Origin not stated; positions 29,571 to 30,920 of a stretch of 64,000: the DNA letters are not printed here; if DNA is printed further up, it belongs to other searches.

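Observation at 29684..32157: Tandem paralogous Cys-rich proteins P1/P2 of unknown function, divergent from rpsL where rpoBC normally sits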

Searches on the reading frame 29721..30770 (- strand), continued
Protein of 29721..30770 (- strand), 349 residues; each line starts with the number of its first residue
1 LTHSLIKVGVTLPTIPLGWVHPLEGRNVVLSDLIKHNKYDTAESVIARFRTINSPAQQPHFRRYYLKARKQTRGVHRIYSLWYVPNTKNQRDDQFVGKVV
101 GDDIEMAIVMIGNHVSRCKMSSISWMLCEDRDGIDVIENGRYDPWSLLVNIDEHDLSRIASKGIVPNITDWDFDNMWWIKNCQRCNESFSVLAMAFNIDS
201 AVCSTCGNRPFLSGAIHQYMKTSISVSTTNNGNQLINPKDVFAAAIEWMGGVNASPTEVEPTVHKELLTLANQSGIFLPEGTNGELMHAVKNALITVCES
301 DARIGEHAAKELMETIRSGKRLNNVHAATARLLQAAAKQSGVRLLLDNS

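Call 56: find_encoding_contigs(protein=P0054, flank=8000, max_places=3)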
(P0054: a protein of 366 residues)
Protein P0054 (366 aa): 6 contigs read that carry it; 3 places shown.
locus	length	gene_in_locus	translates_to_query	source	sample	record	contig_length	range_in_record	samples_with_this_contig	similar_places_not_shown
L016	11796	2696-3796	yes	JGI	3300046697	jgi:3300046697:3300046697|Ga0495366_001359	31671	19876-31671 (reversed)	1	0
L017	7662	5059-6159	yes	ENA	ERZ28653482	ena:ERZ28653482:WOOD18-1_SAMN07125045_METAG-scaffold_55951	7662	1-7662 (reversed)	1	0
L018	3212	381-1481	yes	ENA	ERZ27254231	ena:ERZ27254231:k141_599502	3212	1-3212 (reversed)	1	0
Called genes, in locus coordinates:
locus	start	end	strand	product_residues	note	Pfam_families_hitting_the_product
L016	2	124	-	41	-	?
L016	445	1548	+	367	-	PF02195:ParB_N, PF17762:HTH_ParB, PF23552:ParB_C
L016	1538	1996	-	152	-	PF00293:NUDIX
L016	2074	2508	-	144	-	PF00293:NUDIX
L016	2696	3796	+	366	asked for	-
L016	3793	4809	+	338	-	-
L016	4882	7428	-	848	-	PF01751:Toprim, PF01131:Topoisom_bac, PF01396:Zn_ribbon_Top1, PF13368:Toprim_C_rpt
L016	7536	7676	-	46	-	-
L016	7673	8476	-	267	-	-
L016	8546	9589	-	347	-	PF02481:DNA_processg_A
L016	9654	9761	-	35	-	-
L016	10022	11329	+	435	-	PF02403:Seryl_tRNA_N, PF00587:tRNA-synt_2b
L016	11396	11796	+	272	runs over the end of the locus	-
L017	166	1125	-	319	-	PF01745:IPT, PF01715:IPPT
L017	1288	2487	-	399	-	-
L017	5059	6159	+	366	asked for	-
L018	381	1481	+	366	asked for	-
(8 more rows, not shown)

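Call 59: find_encoding_contigs(protein=P0031, flank=8000, max_places=2)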
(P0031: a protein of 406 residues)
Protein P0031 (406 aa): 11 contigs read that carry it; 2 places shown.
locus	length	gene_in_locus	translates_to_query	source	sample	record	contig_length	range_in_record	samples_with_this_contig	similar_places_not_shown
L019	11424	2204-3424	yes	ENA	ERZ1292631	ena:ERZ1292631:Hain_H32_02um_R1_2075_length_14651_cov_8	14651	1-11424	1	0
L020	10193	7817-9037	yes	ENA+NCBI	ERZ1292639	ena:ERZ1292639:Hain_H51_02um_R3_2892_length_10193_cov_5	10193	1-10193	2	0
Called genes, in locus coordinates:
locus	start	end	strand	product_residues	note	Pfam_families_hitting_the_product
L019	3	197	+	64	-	?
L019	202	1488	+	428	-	PF27218:MJ0043_C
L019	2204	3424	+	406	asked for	-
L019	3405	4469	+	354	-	-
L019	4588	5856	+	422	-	-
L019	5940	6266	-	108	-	PF02635:DsrE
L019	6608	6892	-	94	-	PF01541:GIY-YIG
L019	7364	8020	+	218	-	-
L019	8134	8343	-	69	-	-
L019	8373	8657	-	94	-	-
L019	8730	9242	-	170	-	-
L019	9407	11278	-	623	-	-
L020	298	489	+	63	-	-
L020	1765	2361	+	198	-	PF03161:LAGLIDADG_2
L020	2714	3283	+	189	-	PF03161:LAGLIDADG_2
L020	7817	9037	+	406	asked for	-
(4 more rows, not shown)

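Call 60: find_encoding_contigs(protein=P0039, flank=8000, max_places=2)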
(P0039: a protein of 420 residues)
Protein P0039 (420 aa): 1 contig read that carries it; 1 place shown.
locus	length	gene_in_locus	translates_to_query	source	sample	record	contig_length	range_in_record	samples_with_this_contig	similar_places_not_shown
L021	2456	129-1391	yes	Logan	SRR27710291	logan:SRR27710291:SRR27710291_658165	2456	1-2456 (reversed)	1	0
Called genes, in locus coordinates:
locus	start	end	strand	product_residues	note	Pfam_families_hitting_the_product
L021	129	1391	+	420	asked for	-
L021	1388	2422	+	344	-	-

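Call 61: find_encoding_contigs(protein=P0060, flank=8000, max_places=2)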
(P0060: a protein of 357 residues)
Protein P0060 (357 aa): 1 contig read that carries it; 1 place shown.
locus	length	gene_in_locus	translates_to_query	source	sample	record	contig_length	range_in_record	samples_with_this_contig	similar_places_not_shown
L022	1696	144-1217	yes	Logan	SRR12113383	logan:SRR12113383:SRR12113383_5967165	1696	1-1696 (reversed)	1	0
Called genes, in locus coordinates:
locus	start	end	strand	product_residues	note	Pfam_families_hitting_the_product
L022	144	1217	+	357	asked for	-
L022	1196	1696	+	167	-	?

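Call 73: find_related_loci(query=A5, collection=metagenome_contigs, flank=10000)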
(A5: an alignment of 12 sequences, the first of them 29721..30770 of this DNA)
Query A5 (349 aa) in metagenome_contigs; peptide patterns used: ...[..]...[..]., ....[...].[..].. (x = any residue, [..] = any of these).
124 stretches matched a pattern; 6 encode a relative of the query (tblastn E <= 1e-3); 6 distinct loci.
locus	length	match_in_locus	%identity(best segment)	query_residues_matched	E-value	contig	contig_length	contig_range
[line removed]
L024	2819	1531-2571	48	1-345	1e-103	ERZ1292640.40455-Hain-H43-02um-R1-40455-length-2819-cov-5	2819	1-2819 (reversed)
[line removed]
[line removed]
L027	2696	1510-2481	36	25-340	3e-51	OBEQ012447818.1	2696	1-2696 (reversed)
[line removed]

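Call 74: find_related_loci(query=A5, collection=viral_contigs, flank=10000)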
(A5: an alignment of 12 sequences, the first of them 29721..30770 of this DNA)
Query A5 (349 aa) in viral_contigs; peptide patterns used: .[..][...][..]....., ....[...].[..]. (x = any residue, [..] = any of these).
31 stretches matched a pattern, but none encodes a relative of the query by tblastn (E <= 1e-3).

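Call 84: search_dna_similar(query=window:29721-30770:-, collection=plasmids, mode=protein, max_evalue=0.01)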
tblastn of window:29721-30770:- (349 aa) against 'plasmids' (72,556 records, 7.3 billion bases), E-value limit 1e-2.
No match.
